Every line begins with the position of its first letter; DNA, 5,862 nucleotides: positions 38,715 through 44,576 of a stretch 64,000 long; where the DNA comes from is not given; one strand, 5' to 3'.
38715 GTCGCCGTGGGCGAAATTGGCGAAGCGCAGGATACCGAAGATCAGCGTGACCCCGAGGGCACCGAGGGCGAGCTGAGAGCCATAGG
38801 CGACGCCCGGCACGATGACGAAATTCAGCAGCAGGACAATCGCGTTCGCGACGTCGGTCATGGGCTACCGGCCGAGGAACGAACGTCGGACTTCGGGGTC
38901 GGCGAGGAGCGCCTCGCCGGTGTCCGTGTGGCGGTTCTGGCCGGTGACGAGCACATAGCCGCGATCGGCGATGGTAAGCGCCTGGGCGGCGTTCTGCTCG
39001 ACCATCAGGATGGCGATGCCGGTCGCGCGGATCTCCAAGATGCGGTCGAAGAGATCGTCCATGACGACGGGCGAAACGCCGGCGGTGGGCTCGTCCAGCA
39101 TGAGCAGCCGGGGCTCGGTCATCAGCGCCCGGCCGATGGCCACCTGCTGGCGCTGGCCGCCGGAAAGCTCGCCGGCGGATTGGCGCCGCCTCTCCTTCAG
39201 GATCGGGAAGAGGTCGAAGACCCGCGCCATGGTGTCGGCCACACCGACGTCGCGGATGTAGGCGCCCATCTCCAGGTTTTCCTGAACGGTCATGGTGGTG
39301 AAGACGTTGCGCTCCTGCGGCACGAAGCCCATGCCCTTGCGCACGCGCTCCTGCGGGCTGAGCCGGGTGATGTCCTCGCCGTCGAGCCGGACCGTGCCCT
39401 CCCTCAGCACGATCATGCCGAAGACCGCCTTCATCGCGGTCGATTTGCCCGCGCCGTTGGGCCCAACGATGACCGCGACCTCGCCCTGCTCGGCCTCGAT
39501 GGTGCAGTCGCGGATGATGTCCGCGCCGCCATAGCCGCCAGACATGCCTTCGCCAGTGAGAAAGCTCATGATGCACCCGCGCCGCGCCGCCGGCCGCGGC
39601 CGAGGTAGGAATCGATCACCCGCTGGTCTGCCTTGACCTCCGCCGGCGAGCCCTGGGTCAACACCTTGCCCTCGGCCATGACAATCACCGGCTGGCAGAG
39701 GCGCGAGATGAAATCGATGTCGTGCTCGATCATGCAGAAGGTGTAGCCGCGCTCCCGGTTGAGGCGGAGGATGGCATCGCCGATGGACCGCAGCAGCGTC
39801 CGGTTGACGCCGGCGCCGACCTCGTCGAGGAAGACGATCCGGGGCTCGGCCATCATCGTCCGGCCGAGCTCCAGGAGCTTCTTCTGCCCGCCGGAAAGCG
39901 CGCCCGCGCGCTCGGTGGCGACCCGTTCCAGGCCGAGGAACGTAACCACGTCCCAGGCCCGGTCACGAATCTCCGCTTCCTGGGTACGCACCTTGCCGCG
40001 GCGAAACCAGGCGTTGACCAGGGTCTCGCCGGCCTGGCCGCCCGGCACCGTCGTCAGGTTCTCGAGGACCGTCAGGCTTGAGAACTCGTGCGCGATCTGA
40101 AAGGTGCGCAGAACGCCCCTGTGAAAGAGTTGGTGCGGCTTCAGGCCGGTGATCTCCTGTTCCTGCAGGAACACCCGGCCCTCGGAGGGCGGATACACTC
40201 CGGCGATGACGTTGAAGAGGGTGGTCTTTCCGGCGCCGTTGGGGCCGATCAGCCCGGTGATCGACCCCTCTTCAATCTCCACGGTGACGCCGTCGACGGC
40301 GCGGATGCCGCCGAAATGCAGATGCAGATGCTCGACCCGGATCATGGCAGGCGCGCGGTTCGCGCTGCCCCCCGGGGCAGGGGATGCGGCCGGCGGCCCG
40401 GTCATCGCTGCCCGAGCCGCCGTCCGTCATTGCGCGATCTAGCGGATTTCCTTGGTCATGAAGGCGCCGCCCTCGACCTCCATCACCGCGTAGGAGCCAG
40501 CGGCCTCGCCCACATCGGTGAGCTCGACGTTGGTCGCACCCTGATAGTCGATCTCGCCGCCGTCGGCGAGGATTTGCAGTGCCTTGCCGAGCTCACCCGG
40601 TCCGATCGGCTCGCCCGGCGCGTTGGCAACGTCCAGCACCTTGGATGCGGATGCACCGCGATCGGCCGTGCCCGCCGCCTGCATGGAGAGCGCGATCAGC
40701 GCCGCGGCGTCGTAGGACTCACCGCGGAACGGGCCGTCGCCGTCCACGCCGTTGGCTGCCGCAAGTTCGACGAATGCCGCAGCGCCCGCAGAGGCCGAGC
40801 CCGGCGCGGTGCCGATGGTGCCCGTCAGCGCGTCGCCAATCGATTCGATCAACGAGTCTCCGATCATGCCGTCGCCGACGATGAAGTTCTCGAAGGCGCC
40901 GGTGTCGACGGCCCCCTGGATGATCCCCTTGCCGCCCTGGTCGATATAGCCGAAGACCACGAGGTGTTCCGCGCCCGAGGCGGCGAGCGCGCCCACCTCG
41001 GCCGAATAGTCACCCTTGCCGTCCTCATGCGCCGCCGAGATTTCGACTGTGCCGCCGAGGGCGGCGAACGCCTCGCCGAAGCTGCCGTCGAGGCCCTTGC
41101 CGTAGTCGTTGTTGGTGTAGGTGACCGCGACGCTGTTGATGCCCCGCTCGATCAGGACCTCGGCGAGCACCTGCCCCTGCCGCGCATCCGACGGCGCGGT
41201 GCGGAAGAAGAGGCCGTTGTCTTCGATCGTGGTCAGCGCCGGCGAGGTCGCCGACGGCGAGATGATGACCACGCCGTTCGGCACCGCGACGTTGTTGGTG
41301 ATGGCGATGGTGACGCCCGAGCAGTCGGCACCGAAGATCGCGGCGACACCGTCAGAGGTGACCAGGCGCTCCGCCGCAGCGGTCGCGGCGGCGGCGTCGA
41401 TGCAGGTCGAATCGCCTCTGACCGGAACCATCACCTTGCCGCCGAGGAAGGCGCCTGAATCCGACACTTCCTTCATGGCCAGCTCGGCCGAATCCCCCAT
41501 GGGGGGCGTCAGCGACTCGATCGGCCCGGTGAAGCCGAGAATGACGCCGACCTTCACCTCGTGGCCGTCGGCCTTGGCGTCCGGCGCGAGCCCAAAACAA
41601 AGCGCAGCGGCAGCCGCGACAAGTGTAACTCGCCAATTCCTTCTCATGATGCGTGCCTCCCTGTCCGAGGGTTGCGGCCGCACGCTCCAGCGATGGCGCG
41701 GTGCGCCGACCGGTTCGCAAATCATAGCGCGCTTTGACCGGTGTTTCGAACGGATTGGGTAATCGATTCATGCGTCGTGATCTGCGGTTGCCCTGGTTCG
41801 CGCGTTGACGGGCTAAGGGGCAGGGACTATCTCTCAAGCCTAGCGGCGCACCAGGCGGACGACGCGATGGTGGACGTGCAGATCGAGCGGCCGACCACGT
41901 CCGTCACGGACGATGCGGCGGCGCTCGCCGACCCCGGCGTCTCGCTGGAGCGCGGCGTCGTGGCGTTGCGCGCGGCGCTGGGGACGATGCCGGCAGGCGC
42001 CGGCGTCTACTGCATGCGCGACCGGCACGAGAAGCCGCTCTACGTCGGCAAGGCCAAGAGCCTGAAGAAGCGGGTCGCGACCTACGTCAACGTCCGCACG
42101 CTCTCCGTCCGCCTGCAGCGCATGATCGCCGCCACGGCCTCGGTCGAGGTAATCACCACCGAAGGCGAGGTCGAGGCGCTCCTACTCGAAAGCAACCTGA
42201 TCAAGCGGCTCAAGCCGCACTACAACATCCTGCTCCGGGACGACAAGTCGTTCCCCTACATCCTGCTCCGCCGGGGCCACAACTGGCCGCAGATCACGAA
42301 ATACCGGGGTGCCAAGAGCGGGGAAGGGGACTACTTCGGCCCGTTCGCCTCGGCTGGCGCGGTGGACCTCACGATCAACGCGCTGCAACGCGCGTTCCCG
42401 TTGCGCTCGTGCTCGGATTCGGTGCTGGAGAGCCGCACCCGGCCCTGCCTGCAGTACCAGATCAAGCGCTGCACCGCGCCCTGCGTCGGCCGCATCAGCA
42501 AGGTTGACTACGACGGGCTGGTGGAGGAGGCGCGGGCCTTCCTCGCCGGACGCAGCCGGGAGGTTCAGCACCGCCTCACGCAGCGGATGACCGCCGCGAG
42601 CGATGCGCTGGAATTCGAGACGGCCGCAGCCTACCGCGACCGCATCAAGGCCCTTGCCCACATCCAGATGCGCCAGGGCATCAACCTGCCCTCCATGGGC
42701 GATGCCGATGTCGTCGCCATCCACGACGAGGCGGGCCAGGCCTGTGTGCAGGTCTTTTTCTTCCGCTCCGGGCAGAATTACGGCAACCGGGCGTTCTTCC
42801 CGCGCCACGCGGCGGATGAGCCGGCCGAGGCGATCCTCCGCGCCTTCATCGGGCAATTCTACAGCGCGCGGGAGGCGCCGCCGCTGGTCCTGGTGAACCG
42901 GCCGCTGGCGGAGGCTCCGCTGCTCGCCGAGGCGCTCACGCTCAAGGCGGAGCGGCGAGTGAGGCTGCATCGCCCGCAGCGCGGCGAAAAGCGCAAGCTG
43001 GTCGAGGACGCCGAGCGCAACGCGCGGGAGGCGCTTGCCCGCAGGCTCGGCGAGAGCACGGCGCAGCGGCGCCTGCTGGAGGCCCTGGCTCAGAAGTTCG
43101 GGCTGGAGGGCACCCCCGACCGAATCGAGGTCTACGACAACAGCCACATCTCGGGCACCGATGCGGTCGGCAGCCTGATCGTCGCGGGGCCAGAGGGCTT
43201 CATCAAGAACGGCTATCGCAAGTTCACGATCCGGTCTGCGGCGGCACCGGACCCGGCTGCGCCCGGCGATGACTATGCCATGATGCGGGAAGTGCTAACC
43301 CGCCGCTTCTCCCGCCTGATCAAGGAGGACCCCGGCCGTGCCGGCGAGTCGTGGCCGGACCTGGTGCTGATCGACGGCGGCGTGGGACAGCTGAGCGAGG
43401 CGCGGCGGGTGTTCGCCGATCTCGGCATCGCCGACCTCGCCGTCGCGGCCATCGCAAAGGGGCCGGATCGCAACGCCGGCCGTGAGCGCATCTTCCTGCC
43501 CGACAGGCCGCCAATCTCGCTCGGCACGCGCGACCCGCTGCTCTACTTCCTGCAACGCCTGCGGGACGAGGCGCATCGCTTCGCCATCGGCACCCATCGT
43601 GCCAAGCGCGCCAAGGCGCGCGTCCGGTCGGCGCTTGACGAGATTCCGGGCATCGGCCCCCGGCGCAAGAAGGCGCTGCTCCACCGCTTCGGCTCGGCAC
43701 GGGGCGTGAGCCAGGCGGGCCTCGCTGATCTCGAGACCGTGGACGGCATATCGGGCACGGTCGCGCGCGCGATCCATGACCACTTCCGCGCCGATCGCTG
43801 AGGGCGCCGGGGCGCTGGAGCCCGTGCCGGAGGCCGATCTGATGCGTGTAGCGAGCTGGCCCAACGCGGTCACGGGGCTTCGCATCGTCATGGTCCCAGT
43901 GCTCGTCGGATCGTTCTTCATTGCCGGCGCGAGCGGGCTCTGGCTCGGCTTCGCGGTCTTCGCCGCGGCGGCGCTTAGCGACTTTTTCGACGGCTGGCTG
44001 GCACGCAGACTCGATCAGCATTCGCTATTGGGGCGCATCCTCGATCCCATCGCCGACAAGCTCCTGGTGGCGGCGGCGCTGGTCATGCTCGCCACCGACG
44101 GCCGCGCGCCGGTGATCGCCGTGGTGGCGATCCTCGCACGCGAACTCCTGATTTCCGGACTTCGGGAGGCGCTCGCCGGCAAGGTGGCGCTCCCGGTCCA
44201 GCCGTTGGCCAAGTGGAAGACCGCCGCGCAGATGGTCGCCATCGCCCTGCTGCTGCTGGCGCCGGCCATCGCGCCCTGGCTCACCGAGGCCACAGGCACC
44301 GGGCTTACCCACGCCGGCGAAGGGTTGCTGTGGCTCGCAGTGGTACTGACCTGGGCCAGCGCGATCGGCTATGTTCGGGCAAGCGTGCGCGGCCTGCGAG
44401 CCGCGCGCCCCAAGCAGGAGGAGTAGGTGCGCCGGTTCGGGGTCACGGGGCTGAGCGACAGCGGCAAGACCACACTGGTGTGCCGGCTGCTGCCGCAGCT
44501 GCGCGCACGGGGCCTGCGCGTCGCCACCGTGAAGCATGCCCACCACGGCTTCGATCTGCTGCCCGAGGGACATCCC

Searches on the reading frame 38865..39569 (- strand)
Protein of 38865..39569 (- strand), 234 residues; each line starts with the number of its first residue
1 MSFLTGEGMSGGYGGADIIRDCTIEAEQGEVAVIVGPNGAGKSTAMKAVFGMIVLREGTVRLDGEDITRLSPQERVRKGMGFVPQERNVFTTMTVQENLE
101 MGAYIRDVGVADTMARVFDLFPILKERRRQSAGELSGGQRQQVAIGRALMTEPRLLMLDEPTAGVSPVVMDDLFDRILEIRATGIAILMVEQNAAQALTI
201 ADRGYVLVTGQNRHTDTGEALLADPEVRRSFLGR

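Call 50: search_protein_families(library=pfam, proteins=[window:38865-39569:-], max_evalue=0.0001)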
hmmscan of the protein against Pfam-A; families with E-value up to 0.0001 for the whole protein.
window:38865-39569:- (234 aa): 5 families
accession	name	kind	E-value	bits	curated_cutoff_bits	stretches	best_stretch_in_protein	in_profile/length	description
PF00005.33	ABC_tran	-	4.9e-34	118.3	25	1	21-163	3-137/137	ABC transporter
PF13304.12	AAA_21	-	4e-08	34.1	27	0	31-87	1-70/304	AAA domain, putative AbiEii toxin, Type IV TA system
PF13604.12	AAA_30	-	5.8e-05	23.3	27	0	27-175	16-110/191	AAA domain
PF13514.12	AAA_27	-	8.6e-05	22.6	22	0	23-50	20-47/206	AAA domain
PF09818.15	ABC_ATPase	-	8.7e-05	22.1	23.2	0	116-190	139-213/283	P-loop domain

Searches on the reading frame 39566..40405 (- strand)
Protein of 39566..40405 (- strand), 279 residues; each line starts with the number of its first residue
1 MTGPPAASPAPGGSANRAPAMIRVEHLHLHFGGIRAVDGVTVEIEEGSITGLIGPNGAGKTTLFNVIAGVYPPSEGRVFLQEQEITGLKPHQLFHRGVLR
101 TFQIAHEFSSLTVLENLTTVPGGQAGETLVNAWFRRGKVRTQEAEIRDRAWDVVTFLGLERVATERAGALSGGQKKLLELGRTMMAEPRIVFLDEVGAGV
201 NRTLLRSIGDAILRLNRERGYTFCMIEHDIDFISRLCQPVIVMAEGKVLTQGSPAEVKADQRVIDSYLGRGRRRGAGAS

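Call 50: search_protein_families(library=pfam, proteins=[window:39566-40405:-], max_evalue=0.0001)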
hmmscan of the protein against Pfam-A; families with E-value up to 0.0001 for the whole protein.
window:39566-40405:- (279 aa): 4 families
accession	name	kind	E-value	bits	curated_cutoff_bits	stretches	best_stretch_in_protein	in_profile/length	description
PF00005.33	ABC_tran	-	8.8e-29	101.3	25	1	38-195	2-134/137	ABC transporter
PF12399.14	BCA_ABC_TP_C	-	1e-07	31.8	25.5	1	247-271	1-25/27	Branched-chain amino acid ATP-binding cassette transporter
PF13304.12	AAA_21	-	2.7e-06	28.1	27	0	49-68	1-20/304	AAA domain, putative AbiEii toxin, Type IV TA system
PF13476.12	AAA_23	-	2.5e-05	25.4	27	1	29-67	2-39/201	AAA domain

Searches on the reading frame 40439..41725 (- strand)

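Call 50: search_protein_families(library=pfam, proteins=[window:40439-41725:-], max_evalue=0.0001)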
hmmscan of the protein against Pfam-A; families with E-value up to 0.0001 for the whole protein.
window:40439-41725:- (428 aa): 2 families
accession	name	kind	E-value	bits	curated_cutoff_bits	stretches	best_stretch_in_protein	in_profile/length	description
PF13458.12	Peripla_BP_6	-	4e-31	109.4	31.7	1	56-361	1-306/343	Periplasmic binding protein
PF01094.35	ANF_receptor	-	9.3e-27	94.4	25.4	1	78-418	4-351/353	Receptor family ligand binding region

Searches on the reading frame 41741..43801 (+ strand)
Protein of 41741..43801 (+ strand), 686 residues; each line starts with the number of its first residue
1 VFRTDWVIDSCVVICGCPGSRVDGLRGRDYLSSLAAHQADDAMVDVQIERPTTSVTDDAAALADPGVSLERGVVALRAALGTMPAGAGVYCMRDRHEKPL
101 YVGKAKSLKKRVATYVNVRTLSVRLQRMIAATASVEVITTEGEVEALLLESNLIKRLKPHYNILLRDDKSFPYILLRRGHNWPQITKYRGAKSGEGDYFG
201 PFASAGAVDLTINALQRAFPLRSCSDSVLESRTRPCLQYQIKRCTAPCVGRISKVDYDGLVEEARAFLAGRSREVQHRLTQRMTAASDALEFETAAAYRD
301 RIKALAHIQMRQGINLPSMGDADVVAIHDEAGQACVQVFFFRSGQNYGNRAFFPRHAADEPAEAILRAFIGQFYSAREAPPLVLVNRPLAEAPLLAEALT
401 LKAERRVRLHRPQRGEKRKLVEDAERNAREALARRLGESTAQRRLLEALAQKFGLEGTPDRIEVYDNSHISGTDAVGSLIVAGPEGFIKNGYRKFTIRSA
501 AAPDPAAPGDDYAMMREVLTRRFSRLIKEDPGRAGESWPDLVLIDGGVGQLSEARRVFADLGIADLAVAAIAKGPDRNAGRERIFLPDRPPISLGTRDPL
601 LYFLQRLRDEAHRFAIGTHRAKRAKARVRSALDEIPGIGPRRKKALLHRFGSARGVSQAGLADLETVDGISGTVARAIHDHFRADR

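Call 50: search_protein_families(library=pfam, proteins=[window:41741-43801:+], max_evalue=0.0001)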
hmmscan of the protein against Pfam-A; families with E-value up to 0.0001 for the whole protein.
window:41741-43801:+ (686 aa): 6 families
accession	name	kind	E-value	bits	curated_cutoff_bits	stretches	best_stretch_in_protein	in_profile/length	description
PF08459.17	UvrC_RNaseH_dom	-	2.9e-50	170.6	22.3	1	451-616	2-159/159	UvrC RNAse H endonuclease domain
PF22920.2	UvrC_RNaseH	-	1.7e-39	134.8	24.3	1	321-435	1-116/116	UvrC Ribonuclease H-like domain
PF02151.25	UVR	-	2.7e-08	33.7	21.5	1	274-305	2-33/36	UvrB/uvrC motif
PF14520.12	HHH_5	-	1.4e-07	32.4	27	1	631-683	3-56/57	Helix-hairpin-helix domain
PF12826.13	HHH_2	-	2.2e-06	28.2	27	1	635-685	8-58/64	Helix-hairpin-helix motif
PF01541.30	GIY-YIG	-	5e-06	27.2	22.6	1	88-162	3-78/78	GIY-YIG catalytic domain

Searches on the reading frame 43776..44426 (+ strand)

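Call 50: search_protein_families(library=pfam, proteins=[window:43776-44426:+], max_evalue=0.0001)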
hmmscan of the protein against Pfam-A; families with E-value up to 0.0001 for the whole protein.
window:43776-44426:+ (216 aa): 1 family
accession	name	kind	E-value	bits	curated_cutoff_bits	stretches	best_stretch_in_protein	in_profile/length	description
PF01066.26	CDP-OH_P_transf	-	2.2e-35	122.7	22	1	28-193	3-151/152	CDP-alcohol phosphatidyltransferase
